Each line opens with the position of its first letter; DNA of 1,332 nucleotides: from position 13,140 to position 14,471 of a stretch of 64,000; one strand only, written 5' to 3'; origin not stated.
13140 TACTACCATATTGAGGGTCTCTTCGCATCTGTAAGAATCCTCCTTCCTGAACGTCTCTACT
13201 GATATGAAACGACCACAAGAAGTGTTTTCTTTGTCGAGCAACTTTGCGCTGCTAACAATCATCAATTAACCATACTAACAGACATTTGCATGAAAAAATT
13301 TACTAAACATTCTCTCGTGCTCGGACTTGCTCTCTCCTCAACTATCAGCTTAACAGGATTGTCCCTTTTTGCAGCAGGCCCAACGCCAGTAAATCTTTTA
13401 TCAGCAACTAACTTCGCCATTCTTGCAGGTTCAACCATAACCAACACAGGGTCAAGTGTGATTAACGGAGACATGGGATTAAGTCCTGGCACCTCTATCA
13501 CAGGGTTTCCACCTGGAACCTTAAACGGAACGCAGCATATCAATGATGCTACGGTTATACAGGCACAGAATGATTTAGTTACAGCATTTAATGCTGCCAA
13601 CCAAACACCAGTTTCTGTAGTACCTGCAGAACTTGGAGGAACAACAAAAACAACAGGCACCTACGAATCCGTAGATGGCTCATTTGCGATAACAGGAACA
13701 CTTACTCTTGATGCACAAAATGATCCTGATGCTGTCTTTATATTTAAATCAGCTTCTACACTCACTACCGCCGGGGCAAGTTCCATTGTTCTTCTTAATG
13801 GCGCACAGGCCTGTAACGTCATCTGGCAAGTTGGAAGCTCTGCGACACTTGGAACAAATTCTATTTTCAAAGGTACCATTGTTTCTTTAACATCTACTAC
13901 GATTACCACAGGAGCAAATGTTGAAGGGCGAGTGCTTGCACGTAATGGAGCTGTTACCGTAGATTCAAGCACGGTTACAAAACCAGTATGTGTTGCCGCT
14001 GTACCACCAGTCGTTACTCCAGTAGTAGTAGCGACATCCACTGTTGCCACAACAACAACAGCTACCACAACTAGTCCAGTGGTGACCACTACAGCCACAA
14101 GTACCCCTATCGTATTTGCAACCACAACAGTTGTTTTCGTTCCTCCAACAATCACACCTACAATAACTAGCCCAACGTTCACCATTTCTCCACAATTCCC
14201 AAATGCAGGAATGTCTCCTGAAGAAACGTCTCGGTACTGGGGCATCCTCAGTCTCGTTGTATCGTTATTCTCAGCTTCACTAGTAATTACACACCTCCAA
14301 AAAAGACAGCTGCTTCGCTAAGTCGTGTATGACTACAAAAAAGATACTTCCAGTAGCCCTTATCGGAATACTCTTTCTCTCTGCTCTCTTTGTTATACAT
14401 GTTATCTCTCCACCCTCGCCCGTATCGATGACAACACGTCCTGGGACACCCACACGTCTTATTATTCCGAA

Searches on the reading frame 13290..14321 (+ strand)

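Call 37: search_protein_families(library=pfam, proteins=[window:13290-14321:+], max_evalue=0.001)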
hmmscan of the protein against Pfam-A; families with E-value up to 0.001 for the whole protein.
window:13290-14321:+ (343 aa): 1 family
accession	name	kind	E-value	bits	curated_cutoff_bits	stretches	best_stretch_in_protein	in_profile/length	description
PF11999.13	Ice_binding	-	1e-57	195.6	28.7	1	44-230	1-208/208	Ice-binding-like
